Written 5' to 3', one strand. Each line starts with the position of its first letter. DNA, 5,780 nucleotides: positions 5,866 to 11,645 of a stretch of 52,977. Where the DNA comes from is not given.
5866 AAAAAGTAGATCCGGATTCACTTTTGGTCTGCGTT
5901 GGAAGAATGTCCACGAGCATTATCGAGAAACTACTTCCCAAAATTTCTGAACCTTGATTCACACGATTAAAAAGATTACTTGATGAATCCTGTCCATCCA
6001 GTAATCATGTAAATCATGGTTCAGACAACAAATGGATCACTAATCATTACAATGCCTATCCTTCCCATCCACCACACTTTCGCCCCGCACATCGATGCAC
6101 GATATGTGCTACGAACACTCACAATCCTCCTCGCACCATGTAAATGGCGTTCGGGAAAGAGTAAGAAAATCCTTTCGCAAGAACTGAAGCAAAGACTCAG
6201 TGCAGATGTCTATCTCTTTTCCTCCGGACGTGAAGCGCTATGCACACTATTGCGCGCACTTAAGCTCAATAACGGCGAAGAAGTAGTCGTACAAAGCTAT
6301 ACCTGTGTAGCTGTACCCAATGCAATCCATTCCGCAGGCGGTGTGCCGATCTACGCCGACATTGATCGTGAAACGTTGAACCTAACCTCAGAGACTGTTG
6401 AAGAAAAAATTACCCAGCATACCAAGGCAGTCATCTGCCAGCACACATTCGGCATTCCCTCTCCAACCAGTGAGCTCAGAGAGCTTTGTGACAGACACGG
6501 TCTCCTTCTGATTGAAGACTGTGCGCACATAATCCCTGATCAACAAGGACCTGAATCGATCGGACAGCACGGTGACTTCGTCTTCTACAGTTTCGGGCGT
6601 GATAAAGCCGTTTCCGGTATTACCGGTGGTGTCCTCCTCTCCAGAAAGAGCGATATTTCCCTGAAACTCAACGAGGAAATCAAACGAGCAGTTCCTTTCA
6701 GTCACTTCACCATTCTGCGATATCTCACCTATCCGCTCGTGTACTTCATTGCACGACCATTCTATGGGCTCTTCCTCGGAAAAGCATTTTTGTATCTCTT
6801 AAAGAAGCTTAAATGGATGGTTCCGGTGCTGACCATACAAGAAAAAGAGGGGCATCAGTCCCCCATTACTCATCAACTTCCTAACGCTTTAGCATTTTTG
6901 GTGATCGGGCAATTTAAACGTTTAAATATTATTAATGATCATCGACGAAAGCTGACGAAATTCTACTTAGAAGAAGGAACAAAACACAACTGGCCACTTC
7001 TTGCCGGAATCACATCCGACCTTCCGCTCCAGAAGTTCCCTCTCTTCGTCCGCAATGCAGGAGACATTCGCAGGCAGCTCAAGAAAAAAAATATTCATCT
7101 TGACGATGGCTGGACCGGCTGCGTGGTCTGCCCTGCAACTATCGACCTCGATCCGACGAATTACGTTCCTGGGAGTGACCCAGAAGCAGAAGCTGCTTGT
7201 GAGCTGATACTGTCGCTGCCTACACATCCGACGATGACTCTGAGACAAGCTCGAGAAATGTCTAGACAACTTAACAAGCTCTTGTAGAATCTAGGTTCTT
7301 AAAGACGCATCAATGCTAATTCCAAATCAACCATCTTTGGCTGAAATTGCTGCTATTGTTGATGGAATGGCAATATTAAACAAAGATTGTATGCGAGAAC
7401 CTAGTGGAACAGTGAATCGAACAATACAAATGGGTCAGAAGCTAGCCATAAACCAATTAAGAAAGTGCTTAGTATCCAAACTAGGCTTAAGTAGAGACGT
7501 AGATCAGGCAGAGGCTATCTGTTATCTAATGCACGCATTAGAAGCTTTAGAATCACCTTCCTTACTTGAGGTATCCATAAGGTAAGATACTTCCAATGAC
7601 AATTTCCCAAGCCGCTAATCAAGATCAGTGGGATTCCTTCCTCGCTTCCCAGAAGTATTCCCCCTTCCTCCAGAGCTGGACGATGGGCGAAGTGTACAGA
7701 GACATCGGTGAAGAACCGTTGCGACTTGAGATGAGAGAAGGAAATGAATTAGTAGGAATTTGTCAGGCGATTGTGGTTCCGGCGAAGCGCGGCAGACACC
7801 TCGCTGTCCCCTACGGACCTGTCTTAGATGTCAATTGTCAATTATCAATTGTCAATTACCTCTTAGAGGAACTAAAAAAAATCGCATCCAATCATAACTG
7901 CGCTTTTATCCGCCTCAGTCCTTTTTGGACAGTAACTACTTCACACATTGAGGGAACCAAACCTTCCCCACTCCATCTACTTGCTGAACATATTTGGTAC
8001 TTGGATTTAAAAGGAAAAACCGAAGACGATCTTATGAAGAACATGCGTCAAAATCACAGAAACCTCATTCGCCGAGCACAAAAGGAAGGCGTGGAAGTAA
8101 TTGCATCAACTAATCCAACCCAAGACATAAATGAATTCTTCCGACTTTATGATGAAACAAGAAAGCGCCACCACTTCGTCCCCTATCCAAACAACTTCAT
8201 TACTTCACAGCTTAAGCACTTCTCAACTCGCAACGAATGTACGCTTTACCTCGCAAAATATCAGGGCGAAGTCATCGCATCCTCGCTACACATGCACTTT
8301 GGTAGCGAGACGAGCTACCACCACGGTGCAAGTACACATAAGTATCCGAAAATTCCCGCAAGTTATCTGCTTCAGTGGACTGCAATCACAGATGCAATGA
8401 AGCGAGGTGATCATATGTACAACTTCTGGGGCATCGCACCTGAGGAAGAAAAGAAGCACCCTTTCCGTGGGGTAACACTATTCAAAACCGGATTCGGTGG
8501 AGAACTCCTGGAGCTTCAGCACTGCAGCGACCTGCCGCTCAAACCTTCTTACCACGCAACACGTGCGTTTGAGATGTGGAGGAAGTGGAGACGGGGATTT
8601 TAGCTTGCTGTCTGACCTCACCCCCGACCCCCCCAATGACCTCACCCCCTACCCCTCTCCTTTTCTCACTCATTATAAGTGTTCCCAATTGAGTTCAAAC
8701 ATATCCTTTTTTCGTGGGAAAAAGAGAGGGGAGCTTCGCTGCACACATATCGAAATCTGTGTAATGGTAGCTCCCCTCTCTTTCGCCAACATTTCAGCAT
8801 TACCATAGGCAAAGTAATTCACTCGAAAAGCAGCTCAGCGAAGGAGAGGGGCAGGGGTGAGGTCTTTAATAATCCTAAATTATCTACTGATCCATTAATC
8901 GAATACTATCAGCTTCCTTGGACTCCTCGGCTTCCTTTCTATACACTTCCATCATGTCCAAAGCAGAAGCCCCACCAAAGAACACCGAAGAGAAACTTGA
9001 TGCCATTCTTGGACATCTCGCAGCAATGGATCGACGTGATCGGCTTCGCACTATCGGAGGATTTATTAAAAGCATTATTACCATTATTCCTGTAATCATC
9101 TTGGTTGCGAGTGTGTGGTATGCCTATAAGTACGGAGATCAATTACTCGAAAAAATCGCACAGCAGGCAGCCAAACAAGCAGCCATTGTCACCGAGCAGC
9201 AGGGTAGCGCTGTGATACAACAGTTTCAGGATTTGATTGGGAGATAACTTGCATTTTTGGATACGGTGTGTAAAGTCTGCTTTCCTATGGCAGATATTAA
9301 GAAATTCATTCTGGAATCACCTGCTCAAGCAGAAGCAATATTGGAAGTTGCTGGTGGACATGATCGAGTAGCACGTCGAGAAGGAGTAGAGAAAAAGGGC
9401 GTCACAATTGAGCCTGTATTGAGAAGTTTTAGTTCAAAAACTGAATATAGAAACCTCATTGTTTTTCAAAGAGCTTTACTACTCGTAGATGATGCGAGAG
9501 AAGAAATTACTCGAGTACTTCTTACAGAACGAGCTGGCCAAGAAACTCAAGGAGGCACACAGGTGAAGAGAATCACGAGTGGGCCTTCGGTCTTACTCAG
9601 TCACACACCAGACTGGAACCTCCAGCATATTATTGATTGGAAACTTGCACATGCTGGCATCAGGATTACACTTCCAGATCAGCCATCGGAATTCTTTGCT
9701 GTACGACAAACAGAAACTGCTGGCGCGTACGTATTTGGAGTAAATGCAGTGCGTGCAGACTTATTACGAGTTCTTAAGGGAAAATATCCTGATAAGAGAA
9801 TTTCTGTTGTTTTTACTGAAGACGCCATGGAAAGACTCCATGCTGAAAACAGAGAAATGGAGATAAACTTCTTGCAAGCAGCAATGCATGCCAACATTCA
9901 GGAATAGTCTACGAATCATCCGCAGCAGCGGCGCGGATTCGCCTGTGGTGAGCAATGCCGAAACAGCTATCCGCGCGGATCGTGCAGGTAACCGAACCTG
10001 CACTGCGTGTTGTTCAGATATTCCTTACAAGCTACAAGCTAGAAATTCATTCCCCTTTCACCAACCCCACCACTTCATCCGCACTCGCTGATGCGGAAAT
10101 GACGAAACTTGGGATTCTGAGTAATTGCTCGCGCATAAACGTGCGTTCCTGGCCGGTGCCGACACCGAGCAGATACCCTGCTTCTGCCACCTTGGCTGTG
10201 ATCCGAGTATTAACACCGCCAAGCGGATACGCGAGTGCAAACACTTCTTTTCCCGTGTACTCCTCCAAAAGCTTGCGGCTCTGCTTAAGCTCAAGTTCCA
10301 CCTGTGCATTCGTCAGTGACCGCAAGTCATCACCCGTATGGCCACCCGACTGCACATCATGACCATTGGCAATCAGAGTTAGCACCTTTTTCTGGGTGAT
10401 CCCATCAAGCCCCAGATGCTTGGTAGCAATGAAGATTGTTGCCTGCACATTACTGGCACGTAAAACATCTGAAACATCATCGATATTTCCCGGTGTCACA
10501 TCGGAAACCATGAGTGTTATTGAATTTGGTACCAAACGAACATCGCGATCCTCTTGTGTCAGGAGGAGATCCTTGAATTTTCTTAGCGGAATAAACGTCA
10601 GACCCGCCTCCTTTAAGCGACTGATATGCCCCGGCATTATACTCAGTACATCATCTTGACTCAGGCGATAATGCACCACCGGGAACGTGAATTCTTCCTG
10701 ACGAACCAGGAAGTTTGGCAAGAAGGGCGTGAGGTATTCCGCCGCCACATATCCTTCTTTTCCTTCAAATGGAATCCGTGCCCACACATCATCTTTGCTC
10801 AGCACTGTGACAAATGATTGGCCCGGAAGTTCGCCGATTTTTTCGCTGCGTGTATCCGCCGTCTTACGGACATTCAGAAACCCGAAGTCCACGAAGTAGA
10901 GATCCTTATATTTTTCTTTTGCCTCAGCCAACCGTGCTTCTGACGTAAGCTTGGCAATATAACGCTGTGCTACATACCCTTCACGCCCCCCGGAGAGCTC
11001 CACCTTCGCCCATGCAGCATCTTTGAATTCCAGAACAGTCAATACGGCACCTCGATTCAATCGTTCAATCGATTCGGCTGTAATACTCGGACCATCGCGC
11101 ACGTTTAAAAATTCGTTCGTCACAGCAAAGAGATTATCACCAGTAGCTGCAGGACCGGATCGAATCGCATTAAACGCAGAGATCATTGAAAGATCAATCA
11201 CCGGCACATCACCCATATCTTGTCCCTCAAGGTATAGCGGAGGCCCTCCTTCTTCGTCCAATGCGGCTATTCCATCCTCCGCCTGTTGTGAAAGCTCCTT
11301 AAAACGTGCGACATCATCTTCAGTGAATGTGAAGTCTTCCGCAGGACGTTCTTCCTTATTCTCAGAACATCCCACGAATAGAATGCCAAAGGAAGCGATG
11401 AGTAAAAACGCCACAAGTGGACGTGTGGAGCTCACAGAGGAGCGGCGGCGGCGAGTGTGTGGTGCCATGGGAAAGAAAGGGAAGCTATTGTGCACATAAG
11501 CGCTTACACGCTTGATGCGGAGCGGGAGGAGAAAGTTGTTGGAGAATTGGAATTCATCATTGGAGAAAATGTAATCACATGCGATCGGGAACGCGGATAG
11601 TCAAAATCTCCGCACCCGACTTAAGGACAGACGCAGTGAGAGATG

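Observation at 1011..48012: Intergenic gaps are populated by hairpins built from short periodic words (mostly 7 nt, also 8 and 9 nt)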

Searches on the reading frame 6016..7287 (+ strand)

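Call 8: search_protein_families(library=ncbifam, proteins=[window:6016-7287:+])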
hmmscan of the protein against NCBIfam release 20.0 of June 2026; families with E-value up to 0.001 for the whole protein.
window:6016-7287:+ (423 aa): 16 families
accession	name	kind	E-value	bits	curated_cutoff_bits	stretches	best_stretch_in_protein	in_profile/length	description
TIGR03588.1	PseC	equivalog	1.3e-27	96.7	423.5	1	52-217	34-206/380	UDP-4-amino-4,6-dideoxy-N-acetyl-beta-L-altrosamine transaminase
NF008658.2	PRK11658.1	equivalog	7.9e-27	93.9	631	1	50-217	35-202/379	UDP-4-amino-4-deoxy-L-arabinose aminotransferase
TIGR04181.1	NHT_00031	hypoth_equivalog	9e-26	90.6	420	1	68-215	51-214/359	LegC family aminotransferase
NF008687.0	PRK11706.1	equivalog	1.5e-25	89.8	375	1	54-212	37-196/375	dTDP-4-amino-4,6-dideoxygalactose transaminase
TIGR04427.1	PLP_DesI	equivalog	1.4e-21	77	650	1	74-214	79-217/390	dTDP-4-dehydro-6-deoxyglucose aminotransferase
TIGR02379.1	ECA_wecE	subfamily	3.2e-20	72.2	434.85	1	65-216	49-201/376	dTDP-4-amino-4,6-dideoxy-D-glucose transaminase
NF011936.0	PRK15407.1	equivalog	1.6e-17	63.4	423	1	77-213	103-239/440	lipopolysaccharide biosynthesis protein RfbH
NF005816.0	PRK07682.1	equivalog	5.7e-06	25.2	620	1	71-142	99-171/390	aminotransferase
NF005817.0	PRK07683.1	equivalog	3.7e-05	22.6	575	1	70-143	97-169/387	aminotransferase A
NF041364.1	GntC_guanitoxin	equivalog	7.8e-05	21.7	415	1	51-143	44-142/356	guanitoxin biosynthesis PLP-dependent (S)-gamma-hydroxy-L-arginine cyclodehydratase GntC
NF006488.0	PRK08912.1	equivalog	0.00012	21.2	498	1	55-142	80-166/387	aminotransferase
NF005305.0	PRK06836.1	equivalog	0.00013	21.4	376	1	53-141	88-176/396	pyridoxal phosphate-dependent aminotransferase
NF006569.0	PRK09082.1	subfamily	0.00019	20.7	420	1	61-232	90-268/386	methionine aminotransferase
NF004975.0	PRK06348.1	equivalog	0.00034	19.7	549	1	84-142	110-169/384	pyridoxal phosphate-dependent aminotransferase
NF004621.0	PRK05957.1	equivalog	0.00068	18.5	498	1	80-170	107-201/389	pyridoxal phosphate-dependent aminotransferase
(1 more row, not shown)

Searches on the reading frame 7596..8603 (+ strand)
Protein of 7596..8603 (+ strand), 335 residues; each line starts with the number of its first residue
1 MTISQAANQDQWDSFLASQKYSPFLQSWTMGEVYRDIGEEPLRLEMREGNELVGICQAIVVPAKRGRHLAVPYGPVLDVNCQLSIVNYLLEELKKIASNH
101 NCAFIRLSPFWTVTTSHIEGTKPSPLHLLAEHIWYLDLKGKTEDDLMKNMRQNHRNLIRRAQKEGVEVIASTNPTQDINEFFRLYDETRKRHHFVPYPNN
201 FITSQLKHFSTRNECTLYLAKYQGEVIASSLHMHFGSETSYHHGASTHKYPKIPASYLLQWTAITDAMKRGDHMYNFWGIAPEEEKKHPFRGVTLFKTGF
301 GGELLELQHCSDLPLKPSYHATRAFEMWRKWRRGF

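Call 9: search_protein_families(library=ncbifam, proteins=[window:7596-8603:+])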
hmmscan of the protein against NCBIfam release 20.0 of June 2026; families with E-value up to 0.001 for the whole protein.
window:7596-8603:+ (335 aa): 2 families
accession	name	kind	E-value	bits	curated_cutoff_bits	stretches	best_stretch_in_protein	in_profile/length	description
NF047883.1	UAcmpLyAlTFemX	equivalog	2e-16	60.2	500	1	152-288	169-303/337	UDP-N-acetylmuramoylpentapeptide-lysine N(6)-alanyltransferase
TIGR03019.1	pepcterm_femAB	equivalog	1.4e-12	47.3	260.35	1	141-277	127-258/330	FemAB family XrtA/PEP-CTERM system-associated protein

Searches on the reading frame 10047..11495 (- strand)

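Call 8: search_protein_families(library=ncbifam, proteins=[window:10047-11495:-])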
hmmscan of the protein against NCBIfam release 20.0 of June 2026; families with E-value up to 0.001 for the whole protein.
window:10047-11495:- (482 aa): 12 families
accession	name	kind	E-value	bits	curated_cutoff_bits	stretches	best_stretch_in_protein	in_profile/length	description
TIGR04211.1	SH3_and_anchor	equivalog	1e-12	48.1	65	1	130-195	8-74/198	TIGR04211 family SH3 domain-containing protein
NF040678.1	EntFM_CwpFM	equivalog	2.3e-11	43.4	720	1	122-256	61-190/430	enterotoxin EntFM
NF040677.1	wall_bind_EntC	exception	3.7e-10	39.2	770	1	124-257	27-144/422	cell wall-binding protein EntC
NF040676.1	wall_bind_EntB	exception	5.1e-10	38.5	780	1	124-257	27-143/490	cell wall-binding protein EntB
NF040675.1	wall_bind_EntD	exception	1.8e-09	37.3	590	1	124-260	27-146/310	cell wall-binding protein EntD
TIGR02764.1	spore_ybaN_pdaB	equivalog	6.5e-09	35.8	237.4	1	335-441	18-121/191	polysaccharide deacetylase family sporulation protein PdaB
NF040670.1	wall_bind_EntA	exception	2.3e-08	33.8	560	1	124-261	27-147/291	cell wall-binding protein EntA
NF010495.0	PRK13914.1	equivalog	1.5e-07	30.8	647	1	124-195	83-154/481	invasion associated endopeptidase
TIGR03006.1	pepcterm_polyde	equivalog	3.2e-05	23.2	276.2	1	337-441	35-139/272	XrtA system polysaccharide deacetylase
TIGR02884.1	spore_pdaA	equivalog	0.00014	21.6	298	1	336-441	50-153/224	delta-lactam-biosynthetic de-N-acetylase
TIGR03900.1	prc_long_Delta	hypoth_equivalog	0.00028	19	660.95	1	122-197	792-864/973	MXAN_5808 family serine peptidase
NF010065.0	PRK13545.1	equivalog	0.00096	17.9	538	0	123-191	349-422/549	teichoic acids export protein ATP-binding subunit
